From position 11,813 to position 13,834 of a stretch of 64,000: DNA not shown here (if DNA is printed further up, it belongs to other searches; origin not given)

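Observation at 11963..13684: Degenerate GT2-like domain fused to DUF3108 with an internal signal-peptide-like segment, overlapping lpxL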

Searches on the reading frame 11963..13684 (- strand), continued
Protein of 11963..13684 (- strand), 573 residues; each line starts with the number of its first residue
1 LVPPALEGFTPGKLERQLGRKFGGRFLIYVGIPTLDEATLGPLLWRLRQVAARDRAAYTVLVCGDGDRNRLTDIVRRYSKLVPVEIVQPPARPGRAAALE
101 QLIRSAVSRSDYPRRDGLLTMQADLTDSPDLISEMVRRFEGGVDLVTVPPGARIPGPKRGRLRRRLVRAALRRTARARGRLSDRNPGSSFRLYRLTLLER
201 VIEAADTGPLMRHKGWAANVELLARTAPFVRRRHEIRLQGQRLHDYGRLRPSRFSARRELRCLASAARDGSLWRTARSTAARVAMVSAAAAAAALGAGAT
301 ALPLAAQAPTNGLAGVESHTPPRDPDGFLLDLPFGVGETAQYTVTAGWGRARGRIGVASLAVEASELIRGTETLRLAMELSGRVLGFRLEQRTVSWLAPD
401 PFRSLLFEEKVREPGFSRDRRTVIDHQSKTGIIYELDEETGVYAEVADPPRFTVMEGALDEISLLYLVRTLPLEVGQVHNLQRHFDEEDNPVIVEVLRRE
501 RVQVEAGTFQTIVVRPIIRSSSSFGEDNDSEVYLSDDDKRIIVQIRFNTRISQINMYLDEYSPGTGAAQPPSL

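Call 29: find_homologous_proteins(query=A2, max_evalue=1e-10)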
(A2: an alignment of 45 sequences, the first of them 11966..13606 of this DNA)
Query A2 (45 sequences) (547 aa, profile of the alignment): 59 proteins with E <= 1e-10 among 8000 candidates.
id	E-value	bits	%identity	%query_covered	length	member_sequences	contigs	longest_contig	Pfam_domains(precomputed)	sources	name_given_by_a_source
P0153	1.1e-237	807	33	98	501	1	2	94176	PF11306.16,PF00535.33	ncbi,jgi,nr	ncbi:MAG TPA: DUF3108 domain-containing protein [Gemmatimonadales bacterium]|jgi:hypothetical protei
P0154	2.8e-229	780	34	100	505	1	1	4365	PF11306.16,PF00535.33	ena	-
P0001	4.4e-159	548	99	100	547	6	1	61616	PF11306.16,PF00535.33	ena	-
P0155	1.6e-156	540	32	98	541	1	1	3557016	PF11306.16,PF00535.33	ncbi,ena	-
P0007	2.7e-141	489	32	99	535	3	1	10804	PF11306.16,PF00535.33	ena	-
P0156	1.1e-92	329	42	47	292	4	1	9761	PF11306.16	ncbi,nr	ncbi:MAG: DUF3108 domain-containing protein [Gemmatimonadetes bacterium]|nr:DUF3108 domain-containin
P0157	2.0e-89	318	47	44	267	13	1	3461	PF11306.16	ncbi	-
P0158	4.7e-89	317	35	41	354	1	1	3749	PF11306.16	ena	-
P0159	4.6e-87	311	35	44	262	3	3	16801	PF11306.16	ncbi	-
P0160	8.9e-87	310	47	42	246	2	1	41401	PF11306.16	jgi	jgi:hypothetical protein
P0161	1.5e-86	309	47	44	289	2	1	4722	PF11306.16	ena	-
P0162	4.4e-86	307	47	42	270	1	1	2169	PF11306.16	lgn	-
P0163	4.4e-86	307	46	42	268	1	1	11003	PF11306.16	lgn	-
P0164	7.8e-86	307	46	47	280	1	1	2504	PF11306.16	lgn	-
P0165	1.3e-85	306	42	48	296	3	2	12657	PF11306.16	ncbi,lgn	ncbi:MAG: DUF3108 domain-containing protein [Gemmatimonadota bacterium]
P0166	4.8e-85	304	47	45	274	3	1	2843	PF11306.16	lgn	-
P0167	5.2e-85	304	38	42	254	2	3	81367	PF11306.16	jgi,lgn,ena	-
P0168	9.3e-85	303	46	47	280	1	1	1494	PF11306.16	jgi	jgi:Protein of unknown function (DUF3108)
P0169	1.3e-84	303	36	40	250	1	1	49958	PF00535.33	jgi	jgi:glycosyltransferase involved in cell wall biosynthesis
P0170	2.1e-84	302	47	48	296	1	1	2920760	PF11306.16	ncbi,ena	-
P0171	3.0e-84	301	47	48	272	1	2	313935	PF11306.16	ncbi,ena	-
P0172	4.0e-84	301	44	48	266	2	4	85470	PF11306.16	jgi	-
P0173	9.8e-84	300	45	45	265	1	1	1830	PF11306.16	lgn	-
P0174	1.2e-83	299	49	46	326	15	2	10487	PF11306.16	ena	-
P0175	1.3e-83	299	47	51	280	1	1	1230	PF11306.16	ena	-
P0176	2.5e-83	298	49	43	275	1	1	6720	PF11306.16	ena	-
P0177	2.9e-83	298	45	50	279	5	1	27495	PF11306.16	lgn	-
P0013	3.0e-83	298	50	42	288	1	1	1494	PF11306.16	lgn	-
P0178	9.0e-83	296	45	51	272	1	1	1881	PF11306.16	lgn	-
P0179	2.6e-82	295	44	50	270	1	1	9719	PF11306.16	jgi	-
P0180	3.4e-82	295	49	44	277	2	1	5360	PF11306.16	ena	-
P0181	4.2e-82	294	49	44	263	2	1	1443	PF11306.16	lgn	-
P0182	5.4e-82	294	45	52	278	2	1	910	PF11306.16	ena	-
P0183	2.2e-81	292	41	52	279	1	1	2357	PF11306.16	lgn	-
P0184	4.3e-81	291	47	46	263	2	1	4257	PF11306.16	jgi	-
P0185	4.3e-81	291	42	53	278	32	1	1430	PF11306.16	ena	-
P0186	5.1e-81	291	49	42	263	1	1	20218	PF11306.16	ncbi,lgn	ncbi:MAG: DUF3108 domain-containing protein [Gemmatimonadota bacterium]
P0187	5.2e-81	291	42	44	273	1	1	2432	PF00535.33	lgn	-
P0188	6.8e-81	290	46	49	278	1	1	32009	PF11306.16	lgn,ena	-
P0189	7.1e-81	290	37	40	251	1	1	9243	PF00535.33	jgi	jgi:glycosyltransferase involved in cell wall biosynthesis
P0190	1.5e-80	289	42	53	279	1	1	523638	PF11306.16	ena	-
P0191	1.9e-80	289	44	38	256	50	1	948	PF00535.33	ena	-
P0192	3.1e-80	288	45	46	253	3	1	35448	PF00535.33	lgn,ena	-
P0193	9.6e-80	286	47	48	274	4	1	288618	PF11306.16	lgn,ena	-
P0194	2.0e-79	285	46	50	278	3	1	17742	PF11306.16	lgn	-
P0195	6.9e-79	284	48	44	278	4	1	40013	PF11306.16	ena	-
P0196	7.9e-79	283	47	45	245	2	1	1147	PF11306.16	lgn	-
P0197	2.4e-78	282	46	49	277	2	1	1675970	PF11306.16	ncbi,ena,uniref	ncbi:DUF3108 domain-containing protein [Candidatus Palauibacter sp.]|uniref:DUF3108 domain-containin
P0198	5.8e-78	281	40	47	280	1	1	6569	PF00535.33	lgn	-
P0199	6.1e-78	281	45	48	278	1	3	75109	PF11306.16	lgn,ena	-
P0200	7.2e-78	280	43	50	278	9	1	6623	PF11306.16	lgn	-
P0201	1.5e-77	279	43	51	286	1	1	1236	PF11306.16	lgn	-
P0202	2.4e-77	279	45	47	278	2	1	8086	PF11306.16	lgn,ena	-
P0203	2.9e-77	278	43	44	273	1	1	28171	PF00535.33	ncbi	-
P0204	5.4e-77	277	46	48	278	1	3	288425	PF11306.16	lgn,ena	-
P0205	4.5e-74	268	41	44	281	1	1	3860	PF00535.33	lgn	-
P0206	6.8e-74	267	49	43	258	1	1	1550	PF11306.16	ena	-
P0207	2.7e-68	249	32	45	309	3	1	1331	PF11306.16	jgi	-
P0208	1.8e-57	213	51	32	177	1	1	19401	PF11306.16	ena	-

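Call 30: find_encoding_contigs(protein=P0001, flank=10000, max_places=3)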
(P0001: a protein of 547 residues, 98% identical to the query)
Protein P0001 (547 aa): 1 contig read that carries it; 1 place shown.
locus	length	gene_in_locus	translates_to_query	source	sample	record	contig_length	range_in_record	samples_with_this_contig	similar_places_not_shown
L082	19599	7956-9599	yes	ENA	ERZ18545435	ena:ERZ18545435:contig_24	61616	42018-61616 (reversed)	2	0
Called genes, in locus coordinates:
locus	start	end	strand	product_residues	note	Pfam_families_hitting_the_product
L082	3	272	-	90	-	?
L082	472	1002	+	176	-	-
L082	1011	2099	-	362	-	PF03739:LptF_LptG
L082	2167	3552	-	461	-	PF03739:LptF_LptG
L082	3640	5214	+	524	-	PF00072:Response_reg, PF08665:PglZ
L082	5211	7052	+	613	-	PF00664:ABC_membrane, PF00005:ABC_tran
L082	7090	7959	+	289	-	PF03279:Lip_A_acyltrans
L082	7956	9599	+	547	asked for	PF00535:Glycos_transf_2, PF11306:DUF3108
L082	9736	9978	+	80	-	-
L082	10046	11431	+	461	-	PF01595:CNNM, PF00571:CBS (weak), PF03471:CorC_HlyC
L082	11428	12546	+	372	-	PF00180:Iso_dh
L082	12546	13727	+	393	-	PF00108:Thiolase_N, PF02803:Thiolase_C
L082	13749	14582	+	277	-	-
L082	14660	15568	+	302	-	PF02737:3HCDH_N, PF00725:3HCDH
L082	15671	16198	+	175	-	-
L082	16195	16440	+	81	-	-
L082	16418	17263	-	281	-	PF01569:PAP2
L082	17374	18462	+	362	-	PF02463:SMC_N, PF13304:AAA_21 (weak)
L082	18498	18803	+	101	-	PF05258:DciA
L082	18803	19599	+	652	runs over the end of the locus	PF02518:HATPase_c, PF00204:DNA_gyraseB, PF01751:Toprim, PF00986:DNA_gyraseB_C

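Call 31: find_encoding_contigs(protein=P0155, flank=10000, max_places=3)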
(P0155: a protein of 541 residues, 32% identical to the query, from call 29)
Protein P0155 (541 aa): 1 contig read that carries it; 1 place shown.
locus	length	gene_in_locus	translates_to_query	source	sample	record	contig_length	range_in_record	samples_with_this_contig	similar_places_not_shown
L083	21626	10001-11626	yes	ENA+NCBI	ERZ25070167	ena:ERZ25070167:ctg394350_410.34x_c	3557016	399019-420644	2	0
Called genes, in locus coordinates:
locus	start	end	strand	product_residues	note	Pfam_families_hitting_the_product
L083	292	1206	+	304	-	-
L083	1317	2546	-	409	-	PF03576:Peptidase_S58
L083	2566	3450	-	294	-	PF01040:UbiA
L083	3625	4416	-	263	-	PF00106:adh_short, PF08659:KR, PF13561:adh_short_C2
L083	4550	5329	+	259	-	-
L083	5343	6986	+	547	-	PF00072:Response_reg, PF08665:PglZ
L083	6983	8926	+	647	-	PF00664:ABC_membrane, PF00005:ABC_tran, PF02463:SMC_N (weak)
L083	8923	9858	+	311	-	PF03279:Lip_A_acyltrans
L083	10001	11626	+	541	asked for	PF00535:Glycos_transf_2, PF11306:DUF3108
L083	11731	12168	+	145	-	PF04191:PEMT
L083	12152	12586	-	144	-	PF22091:DUF6941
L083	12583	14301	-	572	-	PF02538:Hydantoinase_B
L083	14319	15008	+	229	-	-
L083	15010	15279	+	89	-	-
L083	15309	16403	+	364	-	PF01112:Asparaginase_2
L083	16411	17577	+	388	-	-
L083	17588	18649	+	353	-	PF00180:Iso_dh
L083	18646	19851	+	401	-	PF00108:Thiolase_N, PF22691:Thiolase_C_1 (faint), PF02803:Thiolase_C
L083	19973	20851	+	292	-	PF02737:3HCDH_N, PF00725:3HCDH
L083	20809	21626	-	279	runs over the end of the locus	-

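Call 32: find_encoding_contigs(protein=P0197, flank=10000, max_places=3)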
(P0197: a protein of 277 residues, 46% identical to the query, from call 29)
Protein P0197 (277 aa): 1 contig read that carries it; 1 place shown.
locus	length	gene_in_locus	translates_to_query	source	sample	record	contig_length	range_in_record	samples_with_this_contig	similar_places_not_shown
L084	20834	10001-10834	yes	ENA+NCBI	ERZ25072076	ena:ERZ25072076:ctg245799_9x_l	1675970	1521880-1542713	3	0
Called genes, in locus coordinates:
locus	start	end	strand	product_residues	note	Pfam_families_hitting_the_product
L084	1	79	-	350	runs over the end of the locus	PF27096:UvrC_M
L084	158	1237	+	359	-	PF01370:Epimerase, PF04321:RmlD_sub_bind, PF16363:GDP_Man_Dehyd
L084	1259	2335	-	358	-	PF03739:LptF_LptG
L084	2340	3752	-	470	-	PF03739:LptF_LptG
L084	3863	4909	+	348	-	PF01075:Glyco_transf_9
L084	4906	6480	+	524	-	PF00072:Response_reg, PF08665:PglZ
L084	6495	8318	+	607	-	PF00664:ABC_membrane, PF00005:ABC_tran, PF13191:AAA_16 (weak)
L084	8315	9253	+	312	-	PF03279:Lip_A_acyltrans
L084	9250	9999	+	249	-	PF00535:Glycos_transf_2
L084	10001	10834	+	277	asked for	PF11306:DUF3108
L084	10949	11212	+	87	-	-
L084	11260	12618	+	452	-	PF01595:CNNM, PF00571:CBS, PF03471:CorC_HlyC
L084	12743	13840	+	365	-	PF07719:TPR_2 (faint), PF12895:ANAPC3 (faint), PF13428:TPR_14 (faint), PF00515:TPR_1 (faint), PF13174:TPR_6 (faint), PF13181:TPR_8 (faint), PF13432:TPR_16 (weak), PF14559:TPR_19, +2 more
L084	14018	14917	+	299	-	PF00180:Iso_dh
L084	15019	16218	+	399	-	PF00108:Thiolase_N, PF00109:ketoacyl-synt (weak), PF02803:Thiolase_C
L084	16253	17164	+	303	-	PF01145:Band_7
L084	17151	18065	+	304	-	-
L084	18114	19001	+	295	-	PF02737:3HCDH_N, PF00725:3HCDH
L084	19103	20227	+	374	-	PF13560:HTH_31, PF01381:HTH_3, PF06114:Peptidase_M78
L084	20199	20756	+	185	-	-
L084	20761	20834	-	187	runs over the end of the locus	-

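Call 35: find_encoding_contigs(protein=P0153, flank=10000, max_places=3)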
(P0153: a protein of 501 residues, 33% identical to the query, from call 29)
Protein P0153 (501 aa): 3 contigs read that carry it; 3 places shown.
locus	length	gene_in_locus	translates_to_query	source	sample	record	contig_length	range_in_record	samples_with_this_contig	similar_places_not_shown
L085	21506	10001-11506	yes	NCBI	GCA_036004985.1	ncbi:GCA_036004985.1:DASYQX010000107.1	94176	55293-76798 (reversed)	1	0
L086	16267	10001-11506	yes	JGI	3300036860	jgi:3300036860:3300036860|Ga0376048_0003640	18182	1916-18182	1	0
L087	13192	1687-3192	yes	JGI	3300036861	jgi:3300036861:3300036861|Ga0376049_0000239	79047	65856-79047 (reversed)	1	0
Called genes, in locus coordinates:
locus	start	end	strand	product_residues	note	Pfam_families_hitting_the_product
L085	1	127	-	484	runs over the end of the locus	PF00474:SSF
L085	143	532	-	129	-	-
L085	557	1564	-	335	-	PF06267:DUF1028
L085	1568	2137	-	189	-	-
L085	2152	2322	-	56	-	PF09723:Zn_ribbon_8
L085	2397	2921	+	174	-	-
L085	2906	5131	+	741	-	PF13620:CarboxypepD_reg, PF13715:CarbopepD_reg_2, PF07715:Plug, PF00593:TonB_dep_Rec_b-barrel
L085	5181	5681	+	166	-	-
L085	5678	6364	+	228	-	PF07722:Peptidase_C26, PF00117:GATase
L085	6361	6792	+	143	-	-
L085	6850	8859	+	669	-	PF01590:GAF, PF13185:GAF_2, PF13492:GAF_3 (weak), PF08448:PAS_4, PF00512:HisKA, PF02518:HATPase_c, PF00072:Response_reg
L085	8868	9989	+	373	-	PF13439:Glyco_transf_4, PF13579:Glyco_trans_4_4, PF00534:Glycos_transf_1, PF13692:Glyco_trans_1_4, PF20706:GT4-conflict (weak)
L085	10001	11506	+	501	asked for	PF00535:Glycos_transf_2, PF11306:DUF3108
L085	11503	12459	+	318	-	-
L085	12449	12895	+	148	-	PF13474:SnoaL_3 (weak)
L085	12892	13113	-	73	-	-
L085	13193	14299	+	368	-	PF01266:DAO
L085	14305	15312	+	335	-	-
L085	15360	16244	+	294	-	PF16881:LIAS_N, PF04055:Radical_SAM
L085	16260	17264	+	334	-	PF00676:E1_dh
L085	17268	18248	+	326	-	PF02779:Transket_pyr, PF02780:Transketolase_C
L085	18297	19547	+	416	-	PF00364:Biotin_lipoyl, PF25997:BSH_YhbJ, PF02817:E3_binding, PF00198:2-oxoacid_dh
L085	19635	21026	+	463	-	PF00890:FAD_binding_2 (weak), PF01134:GIDA, PF01266:DAO (faint), PF07992:Pyr_redox_2, PF12831:FAD_oxidored, PF13738:Pyr_redox_3 (weak), PF00070:Pyr_redox, PF02852:Pyr_redox_dim, +3 more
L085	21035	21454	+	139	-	-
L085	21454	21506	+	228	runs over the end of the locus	PF21948:LplA-B_cat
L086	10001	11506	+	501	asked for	PF00535:Glycos_transf_2, PF11306:DUF3108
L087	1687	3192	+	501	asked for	PF00535:Glycos_transf_2, PF11306:DUF3108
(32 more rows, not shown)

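Call 37: search_protein_families(library=pfam, proteins=[L085:11503-12459:+, L084:9250-9999:+, L084:10001-10834:+, L084:10949-11212:+, L083:4550-5329:+], max_evalue=1)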
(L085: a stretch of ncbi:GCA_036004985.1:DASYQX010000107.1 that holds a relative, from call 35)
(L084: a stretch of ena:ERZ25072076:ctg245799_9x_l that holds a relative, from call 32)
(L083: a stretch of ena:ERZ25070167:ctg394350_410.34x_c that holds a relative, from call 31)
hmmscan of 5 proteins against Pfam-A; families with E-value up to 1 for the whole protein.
L085:11503-12459:+ (318 aa): 1 family
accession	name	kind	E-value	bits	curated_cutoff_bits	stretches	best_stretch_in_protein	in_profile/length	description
PF01430.24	HSP33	-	0.18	11.7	21.4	1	110-206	93-179/273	Hsp33 protein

L084:9250-9999:+ (249 aa): 2 families
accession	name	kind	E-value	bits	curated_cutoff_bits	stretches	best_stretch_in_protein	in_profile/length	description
PF00535.33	Glycos_transf_2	-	2.7e-16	60.4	23.3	1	4-169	2-165/168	Glycosyl transferase family 2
PF13704.12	Glyco_tranf_2_4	-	0.016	16.1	27.5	1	34-68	21-52/98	Glycosyl transferase family 2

L084:10001-10834:+ (277 aa): 1 family
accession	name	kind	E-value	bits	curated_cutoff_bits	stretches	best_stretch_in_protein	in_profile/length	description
PF11306.15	DUF3108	-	2e-31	109.9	26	1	53-266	2-209/209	Protein of unknown function (DUF3108)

L084:10949-11212:+ (87 aa): 0 families

L083:4550-5329:+ (259 aa): 0 families
